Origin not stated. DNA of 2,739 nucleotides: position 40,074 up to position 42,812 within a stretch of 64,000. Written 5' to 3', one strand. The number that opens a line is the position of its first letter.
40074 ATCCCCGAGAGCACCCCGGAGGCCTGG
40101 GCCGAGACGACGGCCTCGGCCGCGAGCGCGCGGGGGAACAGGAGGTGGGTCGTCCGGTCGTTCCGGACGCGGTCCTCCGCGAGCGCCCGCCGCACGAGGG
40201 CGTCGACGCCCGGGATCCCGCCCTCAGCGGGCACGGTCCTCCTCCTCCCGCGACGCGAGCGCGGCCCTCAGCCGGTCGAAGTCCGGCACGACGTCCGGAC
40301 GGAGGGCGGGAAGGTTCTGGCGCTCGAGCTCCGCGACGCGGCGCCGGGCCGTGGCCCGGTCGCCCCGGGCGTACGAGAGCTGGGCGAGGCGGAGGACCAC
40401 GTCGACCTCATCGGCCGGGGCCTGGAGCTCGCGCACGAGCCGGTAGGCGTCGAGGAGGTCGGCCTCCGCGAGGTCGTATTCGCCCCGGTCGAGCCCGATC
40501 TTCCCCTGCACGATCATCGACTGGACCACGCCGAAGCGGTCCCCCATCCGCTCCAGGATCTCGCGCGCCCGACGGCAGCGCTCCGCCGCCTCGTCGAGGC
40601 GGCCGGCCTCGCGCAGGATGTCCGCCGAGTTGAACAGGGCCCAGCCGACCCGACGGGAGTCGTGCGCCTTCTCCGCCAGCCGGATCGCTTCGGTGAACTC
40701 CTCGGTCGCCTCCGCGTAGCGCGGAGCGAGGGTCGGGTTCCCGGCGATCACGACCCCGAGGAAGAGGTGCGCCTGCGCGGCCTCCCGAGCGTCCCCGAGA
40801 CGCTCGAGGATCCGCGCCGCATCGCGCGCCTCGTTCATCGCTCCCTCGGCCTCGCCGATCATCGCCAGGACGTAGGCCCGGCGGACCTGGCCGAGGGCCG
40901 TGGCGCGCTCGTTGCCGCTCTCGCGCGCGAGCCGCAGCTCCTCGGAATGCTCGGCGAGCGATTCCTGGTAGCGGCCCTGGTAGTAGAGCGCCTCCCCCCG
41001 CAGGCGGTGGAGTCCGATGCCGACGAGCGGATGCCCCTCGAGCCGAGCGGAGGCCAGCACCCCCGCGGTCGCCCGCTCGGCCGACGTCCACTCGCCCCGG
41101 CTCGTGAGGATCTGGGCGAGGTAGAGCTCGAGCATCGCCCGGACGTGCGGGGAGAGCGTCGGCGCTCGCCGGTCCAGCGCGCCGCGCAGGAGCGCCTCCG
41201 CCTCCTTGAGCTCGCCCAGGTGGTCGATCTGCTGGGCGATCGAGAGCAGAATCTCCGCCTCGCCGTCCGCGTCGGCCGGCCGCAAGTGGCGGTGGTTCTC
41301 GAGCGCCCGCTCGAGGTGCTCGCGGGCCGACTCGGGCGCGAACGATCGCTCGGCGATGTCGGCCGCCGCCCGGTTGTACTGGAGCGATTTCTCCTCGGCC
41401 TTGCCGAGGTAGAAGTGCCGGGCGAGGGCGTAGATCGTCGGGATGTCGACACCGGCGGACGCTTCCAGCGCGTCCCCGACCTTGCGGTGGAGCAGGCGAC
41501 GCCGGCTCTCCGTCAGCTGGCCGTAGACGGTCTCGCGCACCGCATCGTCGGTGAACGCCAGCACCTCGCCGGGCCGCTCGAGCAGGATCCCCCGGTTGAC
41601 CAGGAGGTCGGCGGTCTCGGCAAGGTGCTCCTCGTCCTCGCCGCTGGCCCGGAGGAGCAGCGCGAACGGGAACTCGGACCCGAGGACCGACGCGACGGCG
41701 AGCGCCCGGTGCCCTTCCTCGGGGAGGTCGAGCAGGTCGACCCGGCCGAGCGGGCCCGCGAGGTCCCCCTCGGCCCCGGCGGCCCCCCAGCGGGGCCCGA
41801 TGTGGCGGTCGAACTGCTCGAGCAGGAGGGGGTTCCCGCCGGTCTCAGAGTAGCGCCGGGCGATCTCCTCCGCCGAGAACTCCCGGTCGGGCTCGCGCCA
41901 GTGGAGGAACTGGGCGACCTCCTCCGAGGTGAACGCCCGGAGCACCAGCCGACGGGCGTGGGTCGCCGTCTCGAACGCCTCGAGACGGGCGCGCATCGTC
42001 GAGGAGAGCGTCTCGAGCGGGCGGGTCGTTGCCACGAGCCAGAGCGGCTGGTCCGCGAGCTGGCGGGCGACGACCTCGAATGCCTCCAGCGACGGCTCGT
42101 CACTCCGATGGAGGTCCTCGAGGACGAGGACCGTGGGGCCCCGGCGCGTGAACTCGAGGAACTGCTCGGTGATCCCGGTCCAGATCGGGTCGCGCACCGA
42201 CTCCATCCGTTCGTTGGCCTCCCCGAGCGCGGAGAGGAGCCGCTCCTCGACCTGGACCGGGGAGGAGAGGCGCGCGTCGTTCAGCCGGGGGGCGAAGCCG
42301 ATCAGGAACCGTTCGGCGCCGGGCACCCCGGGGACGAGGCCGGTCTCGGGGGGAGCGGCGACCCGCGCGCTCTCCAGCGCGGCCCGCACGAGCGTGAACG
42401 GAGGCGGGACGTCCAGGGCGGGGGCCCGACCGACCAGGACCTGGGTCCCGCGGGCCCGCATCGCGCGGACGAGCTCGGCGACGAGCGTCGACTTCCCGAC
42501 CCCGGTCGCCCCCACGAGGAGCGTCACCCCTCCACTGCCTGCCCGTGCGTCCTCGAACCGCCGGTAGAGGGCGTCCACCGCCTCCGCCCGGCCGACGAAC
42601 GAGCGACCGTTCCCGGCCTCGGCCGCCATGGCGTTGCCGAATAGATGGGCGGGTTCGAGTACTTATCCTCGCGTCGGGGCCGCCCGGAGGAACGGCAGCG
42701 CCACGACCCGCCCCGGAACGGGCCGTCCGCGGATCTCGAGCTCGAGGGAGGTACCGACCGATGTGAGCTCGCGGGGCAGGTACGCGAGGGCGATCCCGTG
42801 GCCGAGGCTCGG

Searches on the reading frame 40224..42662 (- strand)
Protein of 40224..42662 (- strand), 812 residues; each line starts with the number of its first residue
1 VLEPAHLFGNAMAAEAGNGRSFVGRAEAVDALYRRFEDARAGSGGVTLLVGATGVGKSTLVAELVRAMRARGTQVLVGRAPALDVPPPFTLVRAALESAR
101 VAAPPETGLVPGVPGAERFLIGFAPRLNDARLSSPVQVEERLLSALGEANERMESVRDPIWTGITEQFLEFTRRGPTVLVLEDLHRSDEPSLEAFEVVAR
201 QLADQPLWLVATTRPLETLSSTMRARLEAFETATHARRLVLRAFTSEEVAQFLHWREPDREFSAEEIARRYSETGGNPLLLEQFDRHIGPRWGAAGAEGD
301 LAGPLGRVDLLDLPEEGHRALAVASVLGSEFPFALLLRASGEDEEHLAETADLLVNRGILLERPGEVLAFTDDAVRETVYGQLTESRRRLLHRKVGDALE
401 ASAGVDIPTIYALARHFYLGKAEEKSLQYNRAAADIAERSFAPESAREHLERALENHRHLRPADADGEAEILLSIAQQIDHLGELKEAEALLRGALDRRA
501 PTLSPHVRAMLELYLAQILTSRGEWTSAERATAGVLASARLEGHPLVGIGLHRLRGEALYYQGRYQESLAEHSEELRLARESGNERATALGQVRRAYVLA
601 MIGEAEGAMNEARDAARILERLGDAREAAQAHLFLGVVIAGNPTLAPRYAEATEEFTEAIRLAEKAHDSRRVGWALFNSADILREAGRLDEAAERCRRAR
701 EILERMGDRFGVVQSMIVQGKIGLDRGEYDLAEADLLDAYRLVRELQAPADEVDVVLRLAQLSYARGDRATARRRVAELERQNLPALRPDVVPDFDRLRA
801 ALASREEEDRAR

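Call 13: search_protein_families(library=pfam, proteins=[window:40224-42662:-], max_evalue=0.001)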
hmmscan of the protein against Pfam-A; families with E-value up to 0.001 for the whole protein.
window:40224-42662:- (812 aa): 6 families
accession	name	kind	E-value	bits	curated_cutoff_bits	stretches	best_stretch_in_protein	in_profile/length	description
PF13191.12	AAA_16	-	1.7e-19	71.4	32.6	1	22-210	2-167/167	AAA ATPase domain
PF17874.7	TPR_MalT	-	1.5e-14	54.4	45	1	594-780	6-188/336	MalT-like TPR region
PF13424.12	TPR_12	-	5.2e-11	43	30.1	1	648-704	18-76/77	Tetratricopeptide repeat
PF13401.12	AAA_22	-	3.5e-05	24.6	27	1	43-205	4-116/130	AAA domain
PF25199.1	nSTAND_NTPase5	-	0.00054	20.3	34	0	23-83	19-81/145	Novel STAND NTPase 5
PF13604.12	AAA_30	-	0.00098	19.3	27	0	43-80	16-53/191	AAA domain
